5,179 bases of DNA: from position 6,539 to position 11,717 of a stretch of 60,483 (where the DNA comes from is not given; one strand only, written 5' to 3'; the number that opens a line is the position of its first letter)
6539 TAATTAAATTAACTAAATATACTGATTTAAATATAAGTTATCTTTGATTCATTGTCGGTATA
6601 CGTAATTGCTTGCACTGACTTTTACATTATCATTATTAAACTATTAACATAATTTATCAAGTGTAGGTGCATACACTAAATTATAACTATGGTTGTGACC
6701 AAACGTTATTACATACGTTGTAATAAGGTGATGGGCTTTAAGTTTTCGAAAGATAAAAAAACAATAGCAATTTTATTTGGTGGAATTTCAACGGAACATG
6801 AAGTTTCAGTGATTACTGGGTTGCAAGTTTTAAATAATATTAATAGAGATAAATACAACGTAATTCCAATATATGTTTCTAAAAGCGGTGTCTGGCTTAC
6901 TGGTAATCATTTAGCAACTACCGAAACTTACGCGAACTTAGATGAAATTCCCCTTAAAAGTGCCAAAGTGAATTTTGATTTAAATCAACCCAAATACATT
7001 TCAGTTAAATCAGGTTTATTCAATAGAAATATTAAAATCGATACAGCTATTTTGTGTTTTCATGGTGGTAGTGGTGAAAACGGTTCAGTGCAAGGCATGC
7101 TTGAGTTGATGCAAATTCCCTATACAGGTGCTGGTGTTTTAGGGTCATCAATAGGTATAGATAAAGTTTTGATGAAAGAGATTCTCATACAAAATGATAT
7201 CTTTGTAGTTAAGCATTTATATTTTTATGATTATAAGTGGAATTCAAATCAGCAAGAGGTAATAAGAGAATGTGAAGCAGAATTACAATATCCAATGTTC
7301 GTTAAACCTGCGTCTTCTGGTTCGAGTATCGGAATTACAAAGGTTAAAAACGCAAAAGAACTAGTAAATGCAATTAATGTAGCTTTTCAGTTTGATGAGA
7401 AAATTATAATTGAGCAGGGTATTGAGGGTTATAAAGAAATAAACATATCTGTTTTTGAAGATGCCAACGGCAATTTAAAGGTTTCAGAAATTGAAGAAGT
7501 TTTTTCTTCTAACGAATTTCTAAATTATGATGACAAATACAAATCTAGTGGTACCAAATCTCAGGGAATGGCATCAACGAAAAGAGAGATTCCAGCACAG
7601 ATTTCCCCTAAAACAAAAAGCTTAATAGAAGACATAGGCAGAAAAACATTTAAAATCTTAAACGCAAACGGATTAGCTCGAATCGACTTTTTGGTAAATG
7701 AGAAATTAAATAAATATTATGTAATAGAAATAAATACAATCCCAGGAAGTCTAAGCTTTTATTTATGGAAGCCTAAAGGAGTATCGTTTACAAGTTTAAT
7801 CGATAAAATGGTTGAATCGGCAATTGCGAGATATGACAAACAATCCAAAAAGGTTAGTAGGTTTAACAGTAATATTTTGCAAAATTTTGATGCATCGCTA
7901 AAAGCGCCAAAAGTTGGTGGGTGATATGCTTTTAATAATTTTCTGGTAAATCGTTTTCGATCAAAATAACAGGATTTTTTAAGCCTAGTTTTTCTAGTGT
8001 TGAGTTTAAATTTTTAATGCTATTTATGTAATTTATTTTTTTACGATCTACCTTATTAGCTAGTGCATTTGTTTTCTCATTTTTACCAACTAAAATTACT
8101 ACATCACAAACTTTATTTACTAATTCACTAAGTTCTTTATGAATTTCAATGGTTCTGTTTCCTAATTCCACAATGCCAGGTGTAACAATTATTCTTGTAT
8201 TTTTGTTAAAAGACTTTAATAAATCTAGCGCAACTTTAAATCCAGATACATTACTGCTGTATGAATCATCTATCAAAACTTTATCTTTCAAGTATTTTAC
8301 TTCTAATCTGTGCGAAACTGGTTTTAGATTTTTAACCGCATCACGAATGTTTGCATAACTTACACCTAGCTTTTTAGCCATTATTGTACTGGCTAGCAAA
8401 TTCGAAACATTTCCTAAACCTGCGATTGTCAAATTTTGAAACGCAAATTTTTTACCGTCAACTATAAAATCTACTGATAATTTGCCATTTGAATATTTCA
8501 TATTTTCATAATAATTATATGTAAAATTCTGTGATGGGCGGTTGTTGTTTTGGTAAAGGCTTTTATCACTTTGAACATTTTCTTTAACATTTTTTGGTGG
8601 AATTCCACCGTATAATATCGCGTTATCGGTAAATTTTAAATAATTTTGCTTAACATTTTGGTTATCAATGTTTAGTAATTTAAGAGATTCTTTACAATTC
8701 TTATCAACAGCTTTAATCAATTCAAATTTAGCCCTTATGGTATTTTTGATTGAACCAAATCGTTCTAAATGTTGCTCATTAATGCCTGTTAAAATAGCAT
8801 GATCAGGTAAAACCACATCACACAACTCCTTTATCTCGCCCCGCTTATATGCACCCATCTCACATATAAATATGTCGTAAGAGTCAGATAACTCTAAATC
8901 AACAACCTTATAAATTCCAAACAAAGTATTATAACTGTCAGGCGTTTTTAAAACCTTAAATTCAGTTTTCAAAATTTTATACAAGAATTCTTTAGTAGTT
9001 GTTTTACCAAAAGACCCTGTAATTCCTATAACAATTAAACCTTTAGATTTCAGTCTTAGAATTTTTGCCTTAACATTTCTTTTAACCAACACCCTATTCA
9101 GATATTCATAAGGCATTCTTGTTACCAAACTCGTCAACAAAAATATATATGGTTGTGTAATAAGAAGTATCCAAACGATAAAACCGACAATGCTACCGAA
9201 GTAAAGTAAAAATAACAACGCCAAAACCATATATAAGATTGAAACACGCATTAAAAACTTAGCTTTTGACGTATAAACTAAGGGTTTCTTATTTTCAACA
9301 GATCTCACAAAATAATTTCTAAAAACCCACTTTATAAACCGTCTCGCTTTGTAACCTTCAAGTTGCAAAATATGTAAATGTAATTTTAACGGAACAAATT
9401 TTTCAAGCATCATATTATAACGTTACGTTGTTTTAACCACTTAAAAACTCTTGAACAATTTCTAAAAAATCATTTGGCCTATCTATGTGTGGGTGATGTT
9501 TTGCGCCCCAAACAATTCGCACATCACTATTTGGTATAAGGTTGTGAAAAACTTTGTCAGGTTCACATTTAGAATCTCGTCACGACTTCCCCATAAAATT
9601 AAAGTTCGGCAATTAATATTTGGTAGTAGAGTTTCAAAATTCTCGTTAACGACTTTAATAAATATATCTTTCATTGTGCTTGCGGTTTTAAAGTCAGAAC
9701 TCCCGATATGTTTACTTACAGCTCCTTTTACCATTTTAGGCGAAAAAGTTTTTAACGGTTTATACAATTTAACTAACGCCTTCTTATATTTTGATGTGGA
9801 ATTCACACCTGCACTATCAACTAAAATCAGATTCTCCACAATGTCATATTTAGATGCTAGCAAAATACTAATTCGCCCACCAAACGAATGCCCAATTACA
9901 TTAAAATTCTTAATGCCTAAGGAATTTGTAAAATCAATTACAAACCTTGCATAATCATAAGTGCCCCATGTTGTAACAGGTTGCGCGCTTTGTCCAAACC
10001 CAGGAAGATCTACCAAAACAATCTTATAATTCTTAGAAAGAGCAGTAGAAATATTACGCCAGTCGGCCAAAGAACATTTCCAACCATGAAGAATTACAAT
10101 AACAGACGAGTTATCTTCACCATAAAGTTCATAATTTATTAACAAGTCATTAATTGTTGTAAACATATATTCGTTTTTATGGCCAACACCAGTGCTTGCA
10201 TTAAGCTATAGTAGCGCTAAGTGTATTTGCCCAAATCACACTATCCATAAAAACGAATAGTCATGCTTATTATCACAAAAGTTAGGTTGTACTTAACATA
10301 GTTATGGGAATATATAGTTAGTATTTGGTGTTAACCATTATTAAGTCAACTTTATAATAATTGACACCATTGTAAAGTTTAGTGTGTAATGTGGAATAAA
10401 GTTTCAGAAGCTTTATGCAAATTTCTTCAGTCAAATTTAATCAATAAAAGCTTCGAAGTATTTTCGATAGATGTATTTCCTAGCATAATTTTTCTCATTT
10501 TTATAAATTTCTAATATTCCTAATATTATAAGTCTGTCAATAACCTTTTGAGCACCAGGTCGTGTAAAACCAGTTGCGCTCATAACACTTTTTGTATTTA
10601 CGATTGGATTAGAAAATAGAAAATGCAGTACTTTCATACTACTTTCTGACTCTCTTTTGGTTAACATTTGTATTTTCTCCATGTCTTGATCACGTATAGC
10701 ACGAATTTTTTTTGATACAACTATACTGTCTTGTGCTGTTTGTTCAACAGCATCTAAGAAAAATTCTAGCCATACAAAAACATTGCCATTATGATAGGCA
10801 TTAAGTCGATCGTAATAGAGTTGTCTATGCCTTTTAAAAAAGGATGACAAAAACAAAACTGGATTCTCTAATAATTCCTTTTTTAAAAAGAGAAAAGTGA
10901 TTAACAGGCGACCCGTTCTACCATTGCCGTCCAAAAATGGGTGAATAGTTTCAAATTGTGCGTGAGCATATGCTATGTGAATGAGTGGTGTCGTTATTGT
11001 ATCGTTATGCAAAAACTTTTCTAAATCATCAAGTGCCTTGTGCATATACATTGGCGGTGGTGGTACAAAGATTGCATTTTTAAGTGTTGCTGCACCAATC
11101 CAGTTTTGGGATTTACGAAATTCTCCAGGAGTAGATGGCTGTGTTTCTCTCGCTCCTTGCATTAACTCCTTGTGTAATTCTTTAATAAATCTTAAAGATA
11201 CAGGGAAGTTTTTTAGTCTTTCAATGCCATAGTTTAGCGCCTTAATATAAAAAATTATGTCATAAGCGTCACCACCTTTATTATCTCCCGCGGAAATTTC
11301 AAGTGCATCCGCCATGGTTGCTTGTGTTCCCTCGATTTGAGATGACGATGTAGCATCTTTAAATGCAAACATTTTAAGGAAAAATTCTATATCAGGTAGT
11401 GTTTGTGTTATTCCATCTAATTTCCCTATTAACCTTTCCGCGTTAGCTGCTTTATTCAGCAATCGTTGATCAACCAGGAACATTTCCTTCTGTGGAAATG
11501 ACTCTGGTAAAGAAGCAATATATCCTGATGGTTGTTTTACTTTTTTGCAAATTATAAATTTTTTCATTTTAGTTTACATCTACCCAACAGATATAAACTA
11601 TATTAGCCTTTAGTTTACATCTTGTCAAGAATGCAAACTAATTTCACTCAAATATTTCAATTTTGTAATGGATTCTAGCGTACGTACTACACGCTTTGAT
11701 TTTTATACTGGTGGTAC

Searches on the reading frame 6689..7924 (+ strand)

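Call 16: search_protein_families(library=pfam, proteins=[window:6689-7924:+], max_evalue=0.001)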
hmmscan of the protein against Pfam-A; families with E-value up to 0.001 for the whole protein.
window:6689-7924:+ (411 aa): 6 families
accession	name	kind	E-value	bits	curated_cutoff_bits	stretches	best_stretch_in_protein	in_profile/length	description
PF07478.18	Dala_Dala_lig_C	-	2.1e-51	174.8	24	1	168-376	4-204/204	D-ala D-ala ligase C-terminus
PF01820.27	Dala_Dala_lig_N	-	3.1e-30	105.6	34.6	1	26-148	2-121/121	D-ala D-ala ligase N-terminus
PF02786.22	CPSase_L_D2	-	8.6e-13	48.7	19.8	1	188-265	26-110/211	Carbamoyl-phosphate synthase L chain, ATP binding domain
PF02222.28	ATP-grasp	-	9e-06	25.9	27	1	187-276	17-107/179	ATP-grasp domain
PF13535.11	ATP-grasp_4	-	1.2e-05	25.4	27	1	200-278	2-94/160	ATP-grasp domain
PF02655.19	ATP-grasp_3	-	4.4e-05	24.1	23.2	1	198-350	29-155/160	ATP-grasp domain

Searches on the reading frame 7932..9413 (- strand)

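Call 16: search_protein_families(library=pfam, proteins=[window:7932-9413:-], max_evalue=0.001)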
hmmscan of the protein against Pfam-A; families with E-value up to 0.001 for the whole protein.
window:7932-9413:- (493 aa): 2 families
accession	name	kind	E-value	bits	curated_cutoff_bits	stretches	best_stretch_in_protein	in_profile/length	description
PF08245.18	Mur_ligase_M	-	4e-28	99.2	24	1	131-345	1-199/200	Mur ligase middle domain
PF02875.26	Mur_ligase_C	-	7.5e-10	40.2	28.4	1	368-474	1-113/127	Mur ligase, glutamate ligase domain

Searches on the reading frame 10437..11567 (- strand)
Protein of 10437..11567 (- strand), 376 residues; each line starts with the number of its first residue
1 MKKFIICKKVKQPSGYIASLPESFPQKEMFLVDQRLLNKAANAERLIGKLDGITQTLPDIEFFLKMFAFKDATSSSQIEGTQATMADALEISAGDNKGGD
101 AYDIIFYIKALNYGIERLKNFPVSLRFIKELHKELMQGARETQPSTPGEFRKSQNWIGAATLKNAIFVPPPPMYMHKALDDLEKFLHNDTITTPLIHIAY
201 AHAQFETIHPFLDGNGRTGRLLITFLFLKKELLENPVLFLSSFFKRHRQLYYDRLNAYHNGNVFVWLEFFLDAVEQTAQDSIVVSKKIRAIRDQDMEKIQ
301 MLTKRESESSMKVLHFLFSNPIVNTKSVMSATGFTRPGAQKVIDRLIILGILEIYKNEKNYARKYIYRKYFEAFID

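Call 16: search_protein_families(library=pfam, proteins=[window:10437-11567:-], max_evalue=0.001)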
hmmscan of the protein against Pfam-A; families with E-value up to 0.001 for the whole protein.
window:10437-11567:- (376 aa): 2 families
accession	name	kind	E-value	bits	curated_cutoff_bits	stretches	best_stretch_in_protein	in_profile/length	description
PF02661.23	Fic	-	9e-21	75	24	1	123-226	2-92/93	Fic/DOC family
PF13784.11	Fic_N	-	1.3e-18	67.2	26.7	1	38-116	2-82/82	Fic/DOC family N-terminal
